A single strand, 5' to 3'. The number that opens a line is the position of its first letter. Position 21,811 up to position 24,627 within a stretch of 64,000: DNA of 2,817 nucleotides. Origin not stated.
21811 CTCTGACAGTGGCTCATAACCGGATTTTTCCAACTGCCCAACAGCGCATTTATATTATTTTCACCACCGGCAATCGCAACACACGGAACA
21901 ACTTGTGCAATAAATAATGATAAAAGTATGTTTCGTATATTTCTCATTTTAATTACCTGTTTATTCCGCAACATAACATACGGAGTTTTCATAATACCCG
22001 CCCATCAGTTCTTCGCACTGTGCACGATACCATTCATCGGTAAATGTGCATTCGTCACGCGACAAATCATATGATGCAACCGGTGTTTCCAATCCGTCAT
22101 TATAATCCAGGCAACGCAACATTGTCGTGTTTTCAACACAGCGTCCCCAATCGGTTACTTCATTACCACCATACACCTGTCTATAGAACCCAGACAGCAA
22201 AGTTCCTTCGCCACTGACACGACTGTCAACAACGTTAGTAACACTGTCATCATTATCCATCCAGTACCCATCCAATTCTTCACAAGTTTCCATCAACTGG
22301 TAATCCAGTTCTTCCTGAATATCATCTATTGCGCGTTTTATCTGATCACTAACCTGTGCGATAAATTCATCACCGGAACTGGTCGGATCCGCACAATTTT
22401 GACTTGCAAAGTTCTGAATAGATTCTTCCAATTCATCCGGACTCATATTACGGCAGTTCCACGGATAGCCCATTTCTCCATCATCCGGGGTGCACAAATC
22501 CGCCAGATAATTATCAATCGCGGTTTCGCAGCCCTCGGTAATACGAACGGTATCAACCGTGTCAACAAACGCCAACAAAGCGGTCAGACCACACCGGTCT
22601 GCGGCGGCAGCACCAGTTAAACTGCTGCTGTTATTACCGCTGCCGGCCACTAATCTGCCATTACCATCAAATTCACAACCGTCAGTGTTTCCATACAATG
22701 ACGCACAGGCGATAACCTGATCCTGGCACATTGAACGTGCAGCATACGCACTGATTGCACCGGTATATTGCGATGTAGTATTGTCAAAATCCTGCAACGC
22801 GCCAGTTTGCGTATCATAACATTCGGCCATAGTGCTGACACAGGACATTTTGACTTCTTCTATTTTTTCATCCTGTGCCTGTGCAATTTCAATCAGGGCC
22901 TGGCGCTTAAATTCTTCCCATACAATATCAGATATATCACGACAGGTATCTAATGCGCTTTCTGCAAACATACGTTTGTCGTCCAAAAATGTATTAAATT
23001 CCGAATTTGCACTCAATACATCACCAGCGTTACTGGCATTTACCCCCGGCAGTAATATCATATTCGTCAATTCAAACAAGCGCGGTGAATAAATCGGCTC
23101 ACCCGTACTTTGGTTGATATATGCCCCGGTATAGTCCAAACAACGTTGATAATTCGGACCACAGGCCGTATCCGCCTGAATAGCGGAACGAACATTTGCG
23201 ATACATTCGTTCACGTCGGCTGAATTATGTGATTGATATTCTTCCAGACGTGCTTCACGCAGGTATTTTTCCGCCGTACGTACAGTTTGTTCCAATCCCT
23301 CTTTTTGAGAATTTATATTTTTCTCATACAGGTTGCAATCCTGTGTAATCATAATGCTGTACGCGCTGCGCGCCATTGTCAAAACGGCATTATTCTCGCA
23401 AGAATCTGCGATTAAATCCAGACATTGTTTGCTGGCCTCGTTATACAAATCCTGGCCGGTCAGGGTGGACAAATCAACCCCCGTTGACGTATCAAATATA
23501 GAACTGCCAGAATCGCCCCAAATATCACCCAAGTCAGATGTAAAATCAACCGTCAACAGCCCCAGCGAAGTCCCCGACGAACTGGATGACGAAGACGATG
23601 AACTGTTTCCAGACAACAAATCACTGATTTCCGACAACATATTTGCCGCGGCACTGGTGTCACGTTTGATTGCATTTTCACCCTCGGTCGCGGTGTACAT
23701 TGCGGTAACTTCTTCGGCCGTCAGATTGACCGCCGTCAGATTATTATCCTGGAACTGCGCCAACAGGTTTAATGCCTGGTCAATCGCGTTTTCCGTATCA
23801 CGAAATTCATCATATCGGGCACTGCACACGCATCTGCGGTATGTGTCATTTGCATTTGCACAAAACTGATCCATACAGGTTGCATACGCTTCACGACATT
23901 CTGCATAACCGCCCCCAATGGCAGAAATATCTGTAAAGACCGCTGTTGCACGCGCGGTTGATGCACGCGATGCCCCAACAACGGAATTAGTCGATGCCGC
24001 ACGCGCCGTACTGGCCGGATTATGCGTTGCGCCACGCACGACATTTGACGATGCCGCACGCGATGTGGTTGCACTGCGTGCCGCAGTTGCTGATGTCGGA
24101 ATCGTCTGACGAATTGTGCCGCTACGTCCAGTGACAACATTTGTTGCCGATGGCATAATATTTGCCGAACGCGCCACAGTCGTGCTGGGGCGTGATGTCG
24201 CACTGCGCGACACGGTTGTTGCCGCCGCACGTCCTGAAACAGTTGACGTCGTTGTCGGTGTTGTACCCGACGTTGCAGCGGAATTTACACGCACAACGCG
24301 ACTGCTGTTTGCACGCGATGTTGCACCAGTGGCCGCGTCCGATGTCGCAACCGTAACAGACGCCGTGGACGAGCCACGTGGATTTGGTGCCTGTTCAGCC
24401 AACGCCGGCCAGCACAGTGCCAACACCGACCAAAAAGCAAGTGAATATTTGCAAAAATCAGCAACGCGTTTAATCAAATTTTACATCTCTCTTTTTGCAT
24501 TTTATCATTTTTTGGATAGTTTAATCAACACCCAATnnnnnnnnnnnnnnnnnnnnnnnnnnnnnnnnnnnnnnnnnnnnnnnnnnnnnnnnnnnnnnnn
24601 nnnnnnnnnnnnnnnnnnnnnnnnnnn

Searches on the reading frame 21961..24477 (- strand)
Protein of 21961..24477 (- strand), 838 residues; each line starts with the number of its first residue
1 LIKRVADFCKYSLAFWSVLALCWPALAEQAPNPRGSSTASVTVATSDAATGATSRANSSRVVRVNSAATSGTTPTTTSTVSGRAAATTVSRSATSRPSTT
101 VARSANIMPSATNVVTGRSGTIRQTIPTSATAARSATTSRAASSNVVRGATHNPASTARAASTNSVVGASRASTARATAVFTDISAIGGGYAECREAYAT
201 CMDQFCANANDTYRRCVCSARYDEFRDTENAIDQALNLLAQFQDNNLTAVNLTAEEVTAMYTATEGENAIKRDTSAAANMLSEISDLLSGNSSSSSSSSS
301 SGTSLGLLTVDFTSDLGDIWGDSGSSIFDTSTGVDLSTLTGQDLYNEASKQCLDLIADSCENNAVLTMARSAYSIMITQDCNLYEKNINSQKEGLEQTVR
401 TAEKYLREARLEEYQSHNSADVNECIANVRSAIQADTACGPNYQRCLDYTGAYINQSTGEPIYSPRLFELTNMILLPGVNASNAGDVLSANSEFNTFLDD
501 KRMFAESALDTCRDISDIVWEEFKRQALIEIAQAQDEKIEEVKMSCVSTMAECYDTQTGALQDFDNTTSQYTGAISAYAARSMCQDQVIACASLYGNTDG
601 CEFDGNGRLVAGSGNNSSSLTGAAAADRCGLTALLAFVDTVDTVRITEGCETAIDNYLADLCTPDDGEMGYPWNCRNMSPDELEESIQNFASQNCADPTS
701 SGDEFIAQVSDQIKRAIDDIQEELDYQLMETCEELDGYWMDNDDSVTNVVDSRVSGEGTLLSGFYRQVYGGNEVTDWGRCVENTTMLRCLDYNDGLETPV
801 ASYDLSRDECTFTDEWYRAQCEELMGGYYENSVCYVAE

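Call 8: search_protein_families(library=pfam, proteins=[window:21961-24477:-], max_evalue=1)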
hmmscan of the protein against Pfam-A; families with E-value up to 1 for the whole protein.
window:21961-24477:- (838 aa): 4 families
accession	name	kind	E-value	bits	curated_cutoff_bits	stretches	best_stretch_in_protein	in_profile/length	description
PF14757.11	NSP2-B_epitope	-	0.001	19.3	25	1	218-304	124-209/272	Immunogenic region of nsp2 protein of arterivirus polyprotein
PF01927.22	Mut7-C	-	0.099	13.2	23.3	1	359-447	28-94/146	Mut7-C RNAse domain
PF21099.2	POLQ_helical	-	0.13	12.7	27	1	545-581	110-146/163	DNA_pol_Q helicase like region helical domain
PF02520.22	ANIS5_cation-bd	-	0.16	12.5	29.3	0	390-434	16-60/109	SXP/RAL-2 family protein Ani s 5-like, metal-binding domain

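Call 9: search_protein_families(library=ncbifam, proteins=[window:21961-24477:-], max_evalue=1)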
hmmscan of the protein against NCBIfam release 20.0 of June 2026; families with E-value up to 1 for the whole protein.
window:21961-24477:- (838 aa): 0 families

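Call 21: search_protein_families(library=phrogs, proteins=[window:21961-24474:-], max_evalue=0.1)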
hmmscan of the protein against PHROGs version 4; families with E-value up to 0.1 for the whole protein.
window:21961-24474:- (837 aa): 2 families
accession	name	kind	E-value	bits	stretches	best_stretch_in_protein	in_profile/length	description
phrog_1890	-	unknown function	0.071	14.2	0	315-392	45-122/136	-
phrog_17106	-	unknown function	0.092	13.4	0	385-463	90-152/229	-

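Call 33: find_homologous_proteins(query=window:21961-24474:-)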
Query window:21961-24474:- (837 aa): 1026 proteins with E <= 0.001 among 8000 candidates; the best 120 are listed.
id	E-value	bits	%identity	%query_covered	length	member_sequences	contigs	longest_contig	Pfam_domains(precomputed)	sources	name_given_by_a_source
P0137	0.0e+0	1832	99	100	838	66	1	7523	-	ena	-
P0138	0.0e+0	1817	98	100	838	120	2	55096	-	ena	-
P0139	0.0e+0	1814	98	100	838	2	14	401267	-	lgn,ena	-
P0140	0.0e+0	1524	83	100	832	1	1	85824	-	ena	-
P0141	0.0e+0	1509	82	100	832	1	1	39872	-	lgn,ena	-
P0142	0.0e+0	1504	82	100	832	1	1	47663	-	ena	-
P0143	0.0e+0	1503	82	100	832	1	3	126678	-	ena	-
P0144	0.0e+0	1501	82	100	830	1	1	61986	-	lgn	-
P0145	0.0e+0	1482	80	100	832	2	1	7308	-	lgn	-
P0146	0.0e+0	1478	80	100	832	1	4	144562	-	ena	-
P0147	0.0e+0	1470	80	100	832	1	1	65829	-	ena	-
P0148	0.0e+0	1468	80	100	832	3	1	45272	-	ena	-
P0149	0.0e+0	1442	80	100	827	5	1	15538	-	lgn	-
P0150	0.0e+0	1438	80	100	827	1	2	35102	-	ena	-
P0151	0.0e+0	1435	80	100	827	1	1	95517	-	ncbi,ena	-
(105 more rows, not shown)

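Call 74: search_protein_families(library=padloc, proteins=[window:21961-24474:-], max_evalue=0.1)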
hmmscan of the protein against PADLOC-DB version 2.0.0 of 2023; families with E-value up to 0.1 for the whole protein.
window:21961-24474:- (837 aa): 0 families
